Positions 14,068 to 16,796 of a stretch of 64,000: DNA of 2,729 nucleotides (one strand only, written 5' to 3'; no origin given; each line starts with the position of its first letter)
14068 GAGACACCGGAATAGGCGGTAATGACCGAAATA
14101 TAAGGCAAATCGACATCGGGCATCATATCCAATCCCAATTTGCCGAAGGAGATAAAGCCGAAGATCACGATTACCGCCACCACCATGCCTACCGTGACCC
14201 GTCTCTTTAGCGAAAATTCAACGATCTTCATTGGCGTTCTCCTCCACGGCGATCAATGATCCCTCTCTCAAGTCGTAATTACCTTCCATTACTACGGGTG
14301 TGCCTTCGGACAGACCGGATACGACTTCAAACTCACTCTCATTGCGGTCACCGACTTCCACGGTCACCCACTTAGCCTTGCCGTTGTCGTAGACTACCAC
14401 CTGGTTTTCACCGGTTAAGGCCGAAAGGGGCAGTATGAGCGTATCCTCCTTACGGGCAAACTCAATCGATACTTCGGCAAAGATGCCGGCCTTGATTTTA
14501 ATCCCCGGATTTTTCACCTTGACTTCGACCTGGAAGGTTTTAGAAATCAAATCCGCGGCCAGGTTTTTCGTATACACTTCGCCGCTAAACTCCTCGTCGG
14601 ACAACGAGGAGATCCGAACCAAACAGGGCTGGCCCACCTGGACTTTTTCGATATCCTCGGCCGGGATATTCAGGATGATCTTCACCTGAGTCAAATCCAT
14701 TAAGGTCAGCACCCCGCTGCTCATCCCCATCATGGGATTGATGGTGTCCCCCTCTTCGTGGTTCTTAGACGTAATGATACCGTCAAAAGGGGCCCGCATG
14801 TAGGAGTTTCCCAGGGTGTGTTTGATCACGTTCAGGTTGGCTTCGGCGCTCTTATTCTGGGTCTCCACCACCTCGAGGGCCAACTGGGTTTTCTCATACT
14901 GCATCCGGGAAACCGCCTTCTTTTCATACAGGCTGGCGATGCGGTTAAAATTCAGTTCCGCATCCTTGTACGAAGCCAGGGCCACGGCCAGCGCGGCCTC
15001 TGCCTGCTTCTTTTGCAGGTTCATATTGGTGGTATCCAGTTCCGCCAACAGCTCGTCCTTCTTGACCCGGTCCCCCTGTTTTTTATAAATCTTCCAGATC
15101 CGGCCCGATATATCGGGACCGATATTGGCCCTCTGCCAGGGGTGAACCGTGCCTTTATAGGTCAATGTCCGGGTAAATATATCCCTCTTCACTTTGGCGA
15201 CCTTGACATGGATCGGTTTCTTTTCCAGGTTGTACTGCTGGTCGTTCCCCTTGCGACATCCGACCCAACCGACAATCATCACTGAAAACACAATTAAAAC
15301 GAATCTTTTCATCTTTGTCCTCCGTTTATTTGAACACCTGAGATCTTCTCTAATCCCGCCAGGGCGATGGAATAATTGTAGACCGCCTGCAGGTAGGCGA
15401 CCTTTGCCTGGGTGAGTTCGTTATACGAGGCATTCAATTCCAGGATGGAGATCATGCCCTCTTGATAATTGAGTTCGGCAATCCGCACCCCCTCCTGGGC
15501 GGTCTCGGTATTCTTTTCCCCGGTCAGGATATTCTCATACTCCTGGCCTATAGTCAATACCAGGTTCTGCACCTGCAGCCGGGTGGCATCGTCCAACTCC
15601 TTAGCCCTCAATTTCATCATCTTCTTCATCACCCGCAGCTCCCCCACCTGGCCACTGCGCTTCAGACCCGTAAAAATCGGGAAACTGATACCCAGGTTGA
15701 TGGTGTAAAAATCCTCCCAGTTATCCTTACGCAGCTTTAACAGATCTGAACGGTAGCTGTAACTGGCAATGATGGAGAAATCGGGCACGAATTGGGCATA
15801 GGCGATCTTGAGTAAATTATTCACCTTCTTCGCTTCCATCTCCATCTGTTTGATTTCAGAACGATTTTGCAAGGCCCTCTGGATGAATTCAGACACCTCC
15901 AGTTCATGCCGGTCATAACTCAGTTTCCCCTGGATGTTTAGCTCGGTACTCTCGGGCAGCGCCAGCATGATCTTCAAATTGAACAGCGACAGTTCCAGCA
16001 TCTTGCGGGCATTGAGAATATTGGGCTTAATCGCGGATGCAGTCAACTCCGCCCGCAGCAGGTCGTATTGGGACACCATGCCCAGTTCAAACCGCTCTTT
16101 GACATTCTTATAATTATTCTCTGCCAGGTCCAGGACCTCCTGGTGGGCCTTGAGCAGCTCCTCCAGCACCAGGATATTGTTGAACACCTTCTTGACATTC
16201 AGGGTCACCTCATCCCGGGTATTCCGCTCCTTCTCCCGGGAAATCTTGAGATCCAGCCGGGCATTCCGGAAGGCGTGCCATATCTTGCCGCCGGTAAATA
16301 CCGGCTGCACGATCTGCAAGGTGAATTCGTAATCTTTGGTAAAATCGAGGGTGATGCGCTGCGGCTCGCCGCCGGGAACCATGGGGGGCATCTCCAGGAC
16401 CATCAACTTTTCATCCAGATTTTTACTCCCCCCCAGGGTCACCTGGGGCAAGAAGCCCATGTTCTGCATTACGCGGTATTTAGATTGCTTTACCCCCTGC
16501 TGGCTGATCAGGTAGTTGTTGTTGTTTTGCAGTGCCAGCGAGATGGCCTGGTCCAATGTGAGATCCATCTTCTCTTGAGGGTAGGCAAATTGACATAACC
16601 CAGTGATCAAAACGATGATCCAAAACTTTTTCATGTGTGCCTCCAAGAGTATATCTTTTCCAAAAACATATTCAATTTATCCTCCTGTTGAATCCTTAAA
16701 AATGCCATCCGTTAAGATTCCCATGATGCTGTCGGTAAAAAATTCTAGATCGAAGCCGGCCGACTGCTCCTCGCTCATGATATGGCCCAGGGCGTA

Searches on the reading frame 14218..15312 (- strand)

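Call 59: search_protein_families(library=pfam, proteins=[window:14218-15312:-], max_evalue=0.001)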
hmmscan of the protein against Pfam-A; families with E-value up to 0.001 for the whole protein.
window:14218-15312:- (364 aa): 4 families
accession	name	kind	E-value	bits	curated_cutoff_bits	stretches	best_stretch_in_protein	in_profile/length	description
PF16576.10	HlyD_D23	-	1.9e-22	80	30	1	61-279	19-214/214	Barrel-sandwich domain of CusB or HlyD membrane-fusion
PF13437.12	HlyD_3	-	4.8e-12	47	22.2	1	173-276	3-106/106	HlyD family secretion protein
PF13533.13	Biotin_lipoyl_2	-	5.6e-06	26.5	29.8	1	63-93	2-32/32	Biotin-lipoyl like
PF00364.28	Biotin_lipoyl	-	6.7e-05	23.1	22.1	0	63-97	7-41/73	Biotin-requiring enzyme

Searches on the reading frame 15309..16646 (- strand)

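Call 59: search_protein_families(library=pfam, proteins=[window:15309-16646:-], max_evalue=0.001)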
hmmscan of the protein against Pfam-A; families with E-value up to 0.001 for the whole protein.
window:15309-16646:- (445 aa): 1 family
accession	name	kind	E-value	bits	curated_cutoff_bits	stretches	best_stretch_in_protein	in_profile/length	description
PF02321.23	OEP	-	2e-58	197.7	22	2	31-227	1-185/187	Outer membrane efflux protein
